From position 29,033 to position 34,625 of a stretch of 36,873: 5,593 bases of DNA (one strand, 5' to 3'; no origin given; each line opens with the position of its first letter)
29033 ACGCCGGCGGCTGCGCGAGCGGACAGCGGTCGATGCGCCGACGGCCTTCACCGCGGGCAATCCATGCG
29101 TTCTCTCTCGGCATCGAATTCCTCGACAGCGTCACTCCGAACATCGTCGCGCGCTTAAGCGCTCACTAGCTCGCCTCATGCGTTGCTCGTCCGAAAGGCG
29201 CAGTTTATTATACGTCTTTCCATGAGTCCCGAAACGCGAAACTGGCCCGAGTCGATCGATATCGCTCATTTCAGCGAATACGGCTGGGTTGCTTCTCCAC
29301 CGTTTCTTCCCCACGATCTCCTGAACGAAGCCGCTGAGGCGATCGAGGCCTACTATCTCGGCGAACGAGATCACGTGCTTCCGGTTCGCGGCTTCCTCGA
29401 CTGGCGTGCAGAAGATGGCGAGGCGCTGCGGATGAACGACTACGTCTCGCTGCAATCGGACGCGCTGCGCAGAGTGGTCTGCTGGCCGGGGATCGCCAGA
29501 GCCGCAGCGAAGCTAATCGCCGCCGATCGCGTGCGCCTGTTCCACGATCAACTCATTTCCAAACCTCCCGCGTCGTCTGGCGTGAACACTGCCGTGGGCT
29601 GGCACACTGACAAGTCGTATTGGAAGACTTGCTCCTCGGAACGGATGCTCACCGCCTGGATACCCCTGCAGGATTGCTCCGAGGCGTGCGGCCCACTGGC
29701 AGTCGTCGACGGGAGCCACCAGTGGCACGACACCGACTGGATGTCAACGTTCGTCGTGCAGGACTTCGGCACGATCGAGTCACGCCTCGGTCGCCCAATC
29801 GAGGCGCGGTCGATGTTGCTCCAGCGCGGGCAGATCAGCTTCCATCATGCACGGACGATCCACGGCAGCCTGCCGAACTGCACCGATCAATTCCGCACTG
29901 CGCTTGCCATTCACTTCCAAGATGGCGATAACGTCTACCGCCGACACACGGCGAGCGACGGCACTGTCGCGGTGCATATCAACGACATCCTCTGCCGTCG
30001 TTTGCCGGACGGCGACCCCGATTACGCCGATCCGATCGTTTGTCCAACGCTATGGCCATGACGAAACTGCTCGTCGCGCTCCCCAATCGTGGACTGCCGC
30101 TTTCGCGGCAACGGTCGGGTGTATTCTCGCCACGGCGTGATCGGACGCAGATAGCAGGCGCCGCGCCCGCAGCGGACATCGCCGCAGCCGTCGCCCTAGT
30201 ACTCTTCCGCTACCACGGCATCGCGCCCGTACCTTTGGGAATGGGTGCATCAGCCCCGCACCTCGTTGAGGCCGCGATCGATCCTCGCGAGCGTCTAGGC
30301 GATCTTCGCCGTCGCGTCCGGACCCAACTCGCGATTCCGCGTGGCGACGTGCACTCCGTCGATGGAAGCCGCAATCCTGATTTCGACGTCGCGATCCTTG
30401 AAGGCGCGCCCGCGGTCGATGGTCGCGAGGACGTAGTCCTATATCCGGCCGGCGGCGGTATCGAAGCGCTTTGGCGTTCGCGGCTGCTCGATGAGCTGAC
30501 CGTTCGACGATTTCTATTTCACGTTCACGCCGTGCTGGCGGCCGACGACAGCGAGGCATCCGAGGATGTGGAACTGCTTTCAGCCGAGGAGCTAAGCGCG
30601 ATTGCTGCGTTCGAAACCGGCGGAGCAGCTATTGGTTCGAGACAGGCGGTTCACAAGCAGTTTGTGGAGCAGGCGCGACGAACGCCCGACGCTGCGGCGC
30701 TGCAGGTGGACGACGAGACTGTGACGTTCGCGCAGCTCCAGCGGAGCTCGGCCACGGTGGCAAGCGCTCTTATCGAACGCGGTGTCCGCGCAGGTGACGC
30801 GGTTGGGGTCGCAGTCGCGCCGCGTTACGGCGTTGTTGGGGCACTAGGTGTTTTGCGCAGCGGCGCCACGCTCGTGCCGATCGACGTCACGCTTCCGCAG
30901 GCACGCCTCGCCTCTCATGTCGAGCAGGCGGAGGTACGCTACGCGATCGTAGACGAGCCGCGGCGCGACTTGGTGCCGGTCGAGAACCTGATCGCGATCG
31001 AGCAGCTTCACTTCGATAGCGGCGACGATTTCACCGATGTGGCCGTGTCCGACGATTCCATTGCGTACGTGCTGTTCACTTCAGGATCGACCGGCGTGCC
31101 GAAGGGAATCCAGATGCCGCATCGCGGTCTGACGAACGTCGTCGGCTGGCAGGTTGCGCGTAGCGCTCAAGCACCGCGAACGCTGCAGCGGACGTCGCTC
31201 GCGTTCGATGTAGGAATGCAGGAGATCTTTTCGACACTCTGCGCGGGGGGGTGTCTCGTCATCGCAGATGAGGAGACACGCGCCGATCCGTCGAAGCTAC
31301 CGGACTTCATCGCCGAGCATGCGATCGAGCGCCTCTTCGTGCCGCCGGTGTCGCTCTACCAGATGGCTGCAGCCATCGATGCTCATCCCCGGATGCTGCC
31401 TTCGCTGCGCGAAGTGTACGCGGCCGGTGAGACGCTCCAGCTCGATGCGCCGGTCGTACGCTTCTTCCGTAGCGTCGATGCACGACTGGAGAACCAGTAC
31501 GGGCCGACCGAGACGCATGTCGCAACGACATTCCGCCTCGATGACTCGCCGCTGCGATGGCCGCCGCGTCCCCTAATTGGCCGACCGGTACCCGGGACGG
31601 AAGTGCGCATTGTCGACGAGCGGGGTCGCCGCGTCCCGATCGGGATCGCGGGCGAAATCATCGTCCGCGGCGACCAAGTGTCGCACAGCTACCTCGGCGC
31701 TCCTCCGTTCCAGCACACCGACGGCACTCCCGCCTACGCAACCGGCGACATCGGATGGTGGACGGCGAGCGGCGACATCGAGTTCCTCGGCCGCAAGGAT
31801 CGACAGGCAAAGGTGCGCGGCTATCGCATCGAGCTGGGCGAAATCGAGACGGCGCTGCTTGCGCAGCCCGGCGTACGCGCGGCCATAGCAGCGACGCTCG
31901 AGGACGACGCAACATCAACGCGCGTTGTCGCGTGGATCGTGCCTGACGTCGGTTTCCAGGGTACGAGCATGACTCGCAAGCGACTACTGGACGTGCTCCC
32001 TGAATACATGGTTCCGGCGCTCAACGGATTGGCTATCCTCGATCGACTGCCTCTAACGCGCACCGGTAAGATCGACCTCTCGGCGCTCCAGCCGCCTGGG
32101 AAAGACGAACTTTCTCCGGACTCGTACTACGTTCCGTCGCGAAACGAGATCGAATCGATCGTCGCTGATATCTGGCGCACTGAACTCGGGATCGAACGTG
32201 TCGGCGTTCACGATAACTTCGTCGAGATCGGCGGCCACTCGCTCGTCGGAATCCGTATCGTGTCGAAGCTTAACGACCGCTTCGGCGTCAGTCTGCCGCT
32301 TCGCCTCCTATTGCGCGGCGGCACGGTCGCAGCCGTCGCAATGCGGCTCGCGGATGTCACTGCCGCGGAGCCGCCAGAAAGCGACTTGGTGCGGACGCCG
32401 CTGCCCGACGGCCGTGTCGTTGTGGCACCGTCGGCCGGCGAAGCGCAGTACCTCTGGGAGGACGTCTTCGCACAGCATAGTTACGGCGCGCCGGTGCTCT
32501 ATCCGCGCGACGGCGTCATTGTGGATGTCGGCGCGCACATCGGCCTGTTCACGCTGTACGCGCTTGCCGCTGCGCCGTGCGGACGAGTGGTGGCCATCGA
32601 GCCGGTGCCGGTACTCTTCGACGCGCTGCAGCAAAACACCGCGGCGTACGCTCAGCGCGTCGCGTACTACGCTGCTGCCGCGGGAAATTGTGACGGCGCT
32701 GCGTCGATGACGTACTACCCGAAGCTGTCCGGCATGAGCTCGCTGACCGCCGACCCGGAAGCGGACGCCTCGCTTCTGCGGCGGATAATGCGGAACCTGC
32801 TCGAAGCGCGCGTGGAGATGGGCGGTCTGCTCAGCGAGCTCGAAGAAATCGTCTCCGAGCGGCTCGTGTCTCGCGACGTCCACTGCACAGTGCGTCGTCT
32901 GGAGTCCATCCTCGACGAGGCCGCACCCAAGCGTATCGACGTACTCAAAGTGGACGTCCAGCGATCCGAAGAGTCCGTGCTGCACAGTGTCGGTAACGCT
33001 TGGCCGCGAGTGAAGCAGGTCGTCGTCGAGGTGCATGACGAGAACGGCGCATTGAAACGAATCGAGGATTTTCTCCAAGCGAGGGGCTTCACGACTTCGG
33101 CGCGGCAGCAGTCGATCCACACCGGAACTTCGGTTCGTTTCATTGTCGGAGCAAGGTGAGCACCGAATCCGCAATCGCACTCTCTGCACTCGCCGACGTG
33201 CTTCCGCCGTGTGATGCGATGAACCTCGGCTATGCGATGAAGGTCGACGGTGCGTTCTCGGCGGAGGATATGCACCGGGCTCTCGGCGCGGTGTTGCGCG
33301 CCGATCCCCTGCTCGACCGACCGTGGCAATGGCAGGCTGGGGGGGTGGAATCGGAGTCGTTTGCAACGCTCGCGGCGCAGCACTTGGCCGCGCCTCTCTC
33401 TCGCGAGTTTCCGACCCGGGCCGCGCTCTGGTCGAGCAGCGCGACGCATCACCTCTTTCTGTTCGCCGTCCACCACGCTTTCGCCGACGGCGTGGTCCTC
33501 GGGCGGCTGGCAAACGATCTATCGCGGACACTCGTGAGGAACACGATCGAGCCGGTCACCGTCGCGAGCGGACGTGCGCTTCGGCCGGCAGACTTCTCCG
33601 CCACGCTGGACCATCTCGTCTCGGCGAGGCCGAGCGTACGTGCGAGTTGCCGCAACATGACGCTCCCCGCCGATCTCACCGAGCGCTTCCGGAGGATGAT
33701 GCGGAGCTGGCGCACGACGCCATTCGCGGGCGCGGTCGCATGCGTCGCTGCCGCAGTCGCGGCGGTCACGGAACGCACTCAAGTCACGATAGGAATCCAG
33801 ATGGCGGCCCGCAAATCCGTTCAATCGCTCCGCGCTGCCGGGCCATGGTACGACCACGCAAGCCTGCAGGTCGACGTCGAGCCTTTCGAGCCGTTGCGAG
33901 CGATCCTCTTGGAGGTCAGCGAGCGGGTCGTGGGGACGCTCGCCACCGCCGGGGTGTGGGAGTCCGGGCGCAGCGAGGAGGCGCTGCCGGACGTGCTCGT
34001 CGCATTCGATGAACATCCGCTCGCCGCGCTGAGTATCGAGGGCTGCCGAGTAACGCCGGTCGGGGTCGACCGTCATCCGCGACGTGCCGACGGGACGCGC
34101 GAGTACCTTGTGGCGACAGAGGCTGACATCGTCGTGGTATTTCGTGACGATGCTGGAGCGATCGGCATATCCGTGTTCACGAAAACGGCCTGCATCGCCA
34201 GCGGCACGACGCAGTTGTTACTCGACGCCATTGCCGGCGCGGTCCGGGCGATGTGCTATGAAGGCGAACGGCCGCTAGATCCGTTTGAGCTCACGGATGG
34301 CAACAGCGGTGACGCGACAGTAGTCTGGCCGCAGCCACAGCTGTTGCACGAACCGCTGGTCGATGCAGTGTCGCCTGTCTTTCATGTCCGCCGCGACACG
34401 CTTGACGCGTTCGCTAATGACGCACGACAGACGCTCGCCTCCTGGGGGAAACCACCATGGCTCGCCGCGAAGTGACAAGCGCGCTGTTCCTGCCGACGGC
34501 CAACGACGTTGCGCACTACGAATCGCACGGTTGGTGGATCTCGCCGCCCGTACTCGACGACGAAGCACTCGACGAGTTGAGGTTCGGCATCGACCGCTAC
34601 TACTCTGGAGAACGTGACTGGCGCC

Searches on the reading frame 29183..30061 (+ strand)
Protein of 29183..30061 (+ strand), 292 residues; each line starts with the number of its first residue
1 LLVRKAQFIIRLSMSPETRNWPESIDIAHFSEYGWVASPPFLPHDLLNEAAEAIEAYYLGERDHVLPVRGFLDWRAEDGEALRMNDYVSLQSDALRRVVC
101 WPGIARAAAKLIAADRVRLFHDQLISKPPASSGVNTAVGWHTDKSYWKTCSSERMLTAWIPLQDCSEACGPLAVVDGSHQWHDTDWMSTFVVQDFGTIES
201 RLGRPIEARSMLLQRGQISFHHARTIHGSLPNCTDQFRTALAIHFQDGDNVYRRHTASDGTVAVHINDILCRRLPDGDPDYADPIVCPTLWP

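Call 7: search_protein_families(library=pfam, proteins=[window:29183-30061:+], max_evalue=0.01)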
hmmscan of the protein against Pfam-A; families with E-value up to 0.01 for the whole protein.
window:29183-30061:+ (292 aa): 2 families
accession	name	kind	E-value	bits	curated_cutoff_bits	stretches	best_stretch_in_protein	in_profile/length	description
PF05721.19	PhyH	-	6.9e-22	79.2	22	1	30-240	1-213/213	Phytanoyl-CoA dioxygenase (PhyH)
PF04199.19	Cyclase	-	0.0057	17.3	23.1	0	63-120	70-133/142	Putative cyclase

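Call 8: search_protein_families(library=ncbifam, proteins=[window:29183-30061:+], max_evalue=0.01)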
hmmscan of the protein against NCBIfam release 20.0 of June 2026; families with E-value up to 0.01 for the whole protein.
window:29183-30061:+ (292 aa): 2 families
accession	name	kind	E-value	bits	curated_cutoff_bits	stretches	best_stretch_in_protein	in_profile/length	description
NF045813.1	DxPntBtaHylase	equivalog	2.4e-05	23.8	550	1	138-235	134-234/285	1-deoxypentalenic acid 11-beta-hydroxylase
TIGR02408.1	ectoine_ThpD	equivalog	0.0001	21.8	336.5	1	78-253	69-255/277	ectoine hydroxylase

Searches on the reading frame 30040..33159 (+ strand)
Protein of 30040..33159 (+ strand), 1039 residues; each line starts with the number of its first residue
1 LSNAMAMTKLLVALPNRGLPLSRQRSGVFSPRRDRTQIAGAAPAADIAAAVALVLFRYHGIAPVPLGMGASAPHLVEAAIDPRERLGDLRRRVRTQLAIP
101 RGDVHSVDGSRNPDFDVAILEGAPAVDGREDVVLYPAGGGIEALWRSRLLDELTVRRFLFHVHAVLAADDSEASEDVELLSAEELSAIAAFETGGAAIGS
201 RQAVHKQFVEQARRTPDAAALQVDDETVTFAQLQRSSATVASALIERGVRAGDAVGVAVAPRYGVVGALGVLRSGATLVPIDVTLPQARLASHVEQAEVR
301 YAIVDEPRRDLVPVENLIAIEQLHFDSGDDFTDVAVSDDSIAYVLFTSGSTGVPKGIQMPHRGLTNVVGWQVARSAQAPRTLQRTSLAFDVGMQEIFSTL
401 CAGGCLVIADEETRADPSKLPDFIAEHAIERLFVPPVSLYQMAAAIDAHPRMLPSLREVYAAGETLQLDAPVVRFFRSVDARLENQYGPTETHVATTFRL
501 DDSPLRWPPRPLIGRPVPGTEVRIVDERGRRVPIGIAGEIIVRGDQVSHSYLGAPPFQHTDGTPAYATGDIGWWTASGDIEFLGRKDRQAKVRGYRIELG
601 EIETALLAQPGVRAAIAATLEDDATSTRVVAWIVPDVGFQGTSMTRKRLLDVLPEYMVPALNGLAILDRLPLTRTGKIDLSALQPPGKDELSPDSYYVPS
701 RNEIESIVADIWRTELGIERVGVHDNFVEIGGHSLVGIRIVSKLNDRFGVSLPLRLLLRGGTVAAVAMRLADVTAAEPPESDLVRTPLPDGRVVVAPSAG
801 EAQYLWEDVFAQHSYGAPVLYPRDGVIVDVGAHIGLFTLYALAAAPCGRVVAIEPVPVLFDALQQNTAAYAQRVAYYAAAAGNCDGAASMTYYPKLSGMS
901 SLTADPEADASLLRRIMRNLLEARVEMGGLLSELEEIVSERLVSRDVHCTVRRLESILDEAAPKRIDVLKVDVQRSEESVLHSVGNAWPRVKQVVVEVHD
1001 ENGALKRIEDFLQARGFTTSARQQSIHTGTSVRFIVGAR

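Call 7: search_protein_families(library=pfam, proteins=[window:30040-33159:+], max_evalue=0.01)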
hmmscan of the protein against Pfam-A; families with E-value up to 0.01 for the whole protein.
window:30040-33159:+ (1039 aa): 5 families
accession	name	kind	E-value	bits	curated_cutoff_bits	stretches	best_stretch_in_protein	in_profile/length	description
PF00501.34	AMP-binding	-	2.9e-68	230.8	29.9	1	209-552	2-384/384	AMP-binding enzyme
PF05050.19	Methyltransf_21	-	8.3e-17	62.3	22.7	1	829-1017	1-171/173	Methyltransferase FkbM domain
PF00550.31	PP-binding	-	5e-13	49.5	20.8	1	708-767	3-64/67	Phosphopantetheine attachment site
PF13193.12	AMP-binding_C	-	8.9e-07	30.2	24.5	1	601-677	1-76/76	AMP-binding enzyme C-terminal domain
PF13578.12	Methyltransf_24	-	0.0061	17.9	26.3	0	830-999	3-103/105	Methyltransferase domain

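Call 8: search_protein_families(library=ncbifam, proteins=[window:30040-33159:+], max_evalue=0.01)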
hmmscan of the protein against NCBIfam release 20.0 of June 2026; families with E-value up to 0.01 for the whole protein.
window:30040-33159:+ (1039 aa): 105 families (the best 25 are shown)
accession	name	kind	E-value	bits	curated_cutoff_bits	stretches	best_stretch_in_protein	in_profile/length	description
NF004282.0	PRK05691.1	subfamily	3.4e-98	328.7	4090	1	148-776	1075-1711/4334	non-ribosomal peptide synthase/polyketide synthase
NF041803.1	NRPS_SolG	exception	6.3e-95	318.7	2200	1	202-771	561-1156/1163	solanimycin non-ribosomal peptide synthetase SolG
TIGR01733.1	AA-adenyl-dom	subfamily_domain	4.6e-93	312.2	317.4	1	229-616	1-408/409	amino acid adenylation domain-containing protein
NF047350.1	aureusi_NRPS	equivalog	5.8e-88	295.4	2500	1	131-774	338-979/2373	aureusimine non-ribosomal peptide synthetase AusA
NF038078.1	NRPS_MxcG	equivalog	7e-88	295.3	2300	1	155-788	406-1059/1442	myxochelin non-ribosomal peptide synthetase MxcG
NF007605.2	PRK10252.1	equivalog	6.2e-76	255.9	2400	1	141-765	391-1036/1292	enterobactin non-ribosomal peptide synthetase EntF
NF003417.0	PRK04813.1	subfamily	4e-70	236.8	476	1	207-683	8-499/505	D-alanine--poly(phosphoribitol) ligase subunit DltA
TIGR01734.1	D-ala-DACP-lig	equivalog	1.4e-65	221.8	559.85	1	207-683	5-498/504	D-alanine--poly(phosphoribitol) ligase subunit DltA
NF004837.0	PRK06187.1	subfamily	7.2e-49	166.4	476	2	323-684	154-519/531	long-chain-fatty-acid--CoA ligase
TIGR03443.1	alpha_am_amid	equivalog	4.1e-47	160.3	1030.1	4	566-637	680-751/1390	L-aminoadipate-semialdehyde dehydrogenase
NF004822.0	PRK06178.1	equivalog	2.6e-46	158.4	782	2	333-685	207-565/571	acyl-CoA synthetase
TIGR03098.1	ligase_PEP_1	hypoth_equivalog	8.5e-46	156.5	592.35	2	304-684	127-515/517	acyl-CoA ligase (AMP-forming), exosortase A system-associated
NF005858.0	PRK07787.1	subfamily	5.7e-36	123.9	575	1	213-682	12-467/471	acyl-CoA synthetase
NF006181.0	PRK08314.1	subfamily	1.1e-35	122.9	705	2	332-685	197-552/563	long-chain-fatty-acid--CoA ligase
NF006182.0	PRK08316.1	subfamily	2.4e-35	122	663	1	201-678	10-508/523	fatty acyl-CoA synthetase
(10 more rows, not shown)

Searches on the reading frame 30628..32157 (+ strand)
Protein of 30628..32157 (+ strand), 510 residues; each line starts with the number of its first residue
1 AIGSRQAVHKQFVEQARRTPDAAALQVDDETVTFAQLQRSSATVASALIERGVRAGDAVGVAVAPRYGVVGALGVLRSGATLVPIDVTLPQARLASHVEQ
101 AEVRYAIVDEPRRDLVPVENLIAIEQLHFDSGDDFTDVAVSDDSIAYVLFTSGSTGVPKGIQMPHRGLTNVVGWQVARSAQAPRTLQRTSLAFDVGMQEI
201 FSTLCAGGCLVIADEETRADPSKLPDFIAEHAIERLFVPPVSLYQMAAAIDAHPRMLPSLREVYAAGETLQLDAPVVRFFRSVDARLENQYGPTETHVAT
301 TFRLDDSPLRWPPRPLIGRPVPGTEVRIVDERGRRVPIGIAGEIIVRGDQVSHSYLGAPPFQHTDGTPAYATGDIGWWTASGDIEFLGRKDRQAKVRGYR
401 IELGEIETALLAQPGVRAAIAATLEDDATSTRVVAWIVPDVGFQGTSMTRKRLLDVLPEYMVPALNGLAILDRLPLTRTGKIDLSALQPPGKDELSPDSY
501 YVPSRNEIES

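Call 50: search_solved_structures(query=window:30628-32157:+, max_evalue=1e-30, show_alignments=0)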
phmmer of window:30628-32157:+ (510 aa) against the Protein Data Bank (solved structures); distinct sequences matched with E-value up to 1e-30: 68 (the best 60 are shown).
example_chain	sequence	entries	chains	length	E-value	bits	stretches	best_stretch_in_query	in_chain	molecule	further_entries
6mfz_A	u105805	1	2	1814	1.1e-108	367.4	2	13-509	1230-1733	Linear gramicidin synthase subunit A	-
9be3_A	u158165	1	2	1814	1.1e-108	367.4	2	13-509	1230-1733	Linear gramicidin synthase subunit A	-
9be4_A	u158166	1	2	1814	1.1e-108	367.4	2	13-509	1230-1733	Linear gramicidin synthase subunit A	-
9meh_A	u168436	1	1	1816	1.1e-108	367.4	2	13-509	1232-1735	Linear gramicidin synthase subunit A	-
6mfy_A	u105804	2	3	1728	6.3e-108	364.8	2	13-494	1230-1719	Linear gramicidin synthase subunit A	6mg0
8xjz_C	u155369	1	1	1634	1.8e-87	297.3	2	21-482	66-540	Peptide synthetase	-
9bfd_B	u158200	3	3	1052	1.2e-75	258.3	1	7-506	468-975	Tyrocidine synthase 2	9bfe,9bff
8jbr_A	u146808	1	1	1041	7.7e-69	235.9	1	7-504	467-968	McyA protein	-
4d4g_A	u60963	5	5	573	5.5e-67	229.8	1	5-507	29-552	APNAA1 | APNA A1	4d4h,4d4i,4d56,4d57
6p1j_A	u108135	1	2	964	8.7e-65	222.5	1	7-487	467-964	Txo2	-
6ea3_B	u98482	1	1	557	4.8e-64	220.1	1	18-490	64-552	adenylation domain of Fuscachelin synthetase component H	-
8hlk_A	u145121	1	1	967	1.6e-63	218.4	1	7-491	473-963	Microcystin synthetase B (Fragment)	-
9bfd_A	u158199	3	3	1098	1.7e-62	215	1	6-510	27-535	Tyrocidine synthase 1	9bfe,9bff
5u89_A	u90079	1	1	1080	4.4e-62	213.6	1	11-490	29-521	Amino acid adenylation domain protein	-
7emy_A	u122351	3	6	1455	5.4e-58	200.1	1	4-432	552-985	Dihydroaeruginoic acid synthetase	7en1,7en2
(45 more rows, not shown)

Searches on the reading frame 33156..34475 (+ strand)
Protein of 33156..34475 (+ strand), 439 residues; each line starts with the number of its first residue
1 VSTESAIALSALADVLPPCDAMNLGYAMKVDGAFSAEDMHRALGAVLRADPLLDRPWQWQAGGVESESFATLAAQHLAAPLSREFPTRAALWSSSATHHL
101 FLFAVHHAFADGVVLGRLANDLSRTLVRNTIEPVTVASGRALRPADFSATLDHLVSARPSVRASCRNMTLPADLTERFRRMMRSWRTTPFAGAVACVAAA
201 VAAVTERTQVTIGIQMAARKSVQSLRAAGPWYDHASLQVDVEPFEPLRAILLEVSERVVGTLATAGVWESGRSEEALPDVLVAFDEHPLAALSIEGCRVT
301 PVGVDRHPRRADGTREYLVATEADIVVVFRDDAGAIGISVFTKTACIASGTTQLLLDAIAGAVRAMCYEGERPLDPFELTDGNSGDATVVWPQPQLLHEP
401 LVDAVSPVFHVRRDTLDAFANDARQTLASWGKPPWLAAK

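Call 7: search_protein_families(library=pfam, proteins=[window:33156-34475:+], max_evalue=0.01)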
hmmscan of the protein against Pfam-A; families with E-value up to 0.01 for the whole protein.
window:33156-34475:+ (439 aa): 2 families
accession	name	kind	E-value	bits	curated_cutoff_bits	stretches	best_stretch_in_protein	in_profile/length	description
PF00668.25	Condensation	-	1.2e-08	34.6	30.6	1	80-124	112-156/456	Condensation domain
PF20315.3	DUF6611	-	0.00067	20.2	27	1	170-218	36-88/168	Family of unknown function (DUF6611)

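Call 8: search_protein_families(library=ncbifam, proteins=[window:33156-34475:+], max_evalue=0.01)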
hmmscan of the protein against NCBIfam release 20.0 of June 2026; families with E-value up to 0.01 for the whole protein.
window:33156-34475:+ (439 aa): 0 families

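Call 53: search_protein_representatives(protein=window:33156-34475:+)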
Query: 439 residues. Proteins with E-value up to 0.001 (for the whole library): 113; up to 1e-10: 5; up to 1e-30: 3. The best 113 are listed.
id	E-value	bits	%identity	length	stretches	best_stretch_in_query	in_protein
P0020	1.4e-111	390.0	46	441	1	1-436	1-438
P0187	3.8e-69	250.3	53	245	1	2-238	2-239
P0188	1.4e-57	212.2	38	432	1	4-431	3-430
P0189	7.4e-19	84.6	61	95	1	354-435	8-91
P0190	8.3e-12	61.4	27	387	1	89-375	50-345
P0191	1.2e-09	54.2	26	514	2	168-392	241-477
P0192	4.3e-09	52.5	29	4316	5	155-263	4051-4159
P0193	7.1e-09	51.7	32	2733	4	75-126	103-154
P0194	2.7e-08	49.8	30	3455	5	158-307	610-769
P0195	3.8e-08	49.3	29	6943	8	80-127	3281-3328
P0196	4.0e-08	49.3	30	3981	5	73-125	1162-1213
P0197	6.8e-08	48.5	36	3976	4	66-121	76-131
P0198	6.9e-08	48.5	33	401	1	43-258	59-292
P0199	8.1e-08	48.3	28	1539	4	163-264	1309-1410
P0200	9.3e-08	48.1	31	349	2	148-261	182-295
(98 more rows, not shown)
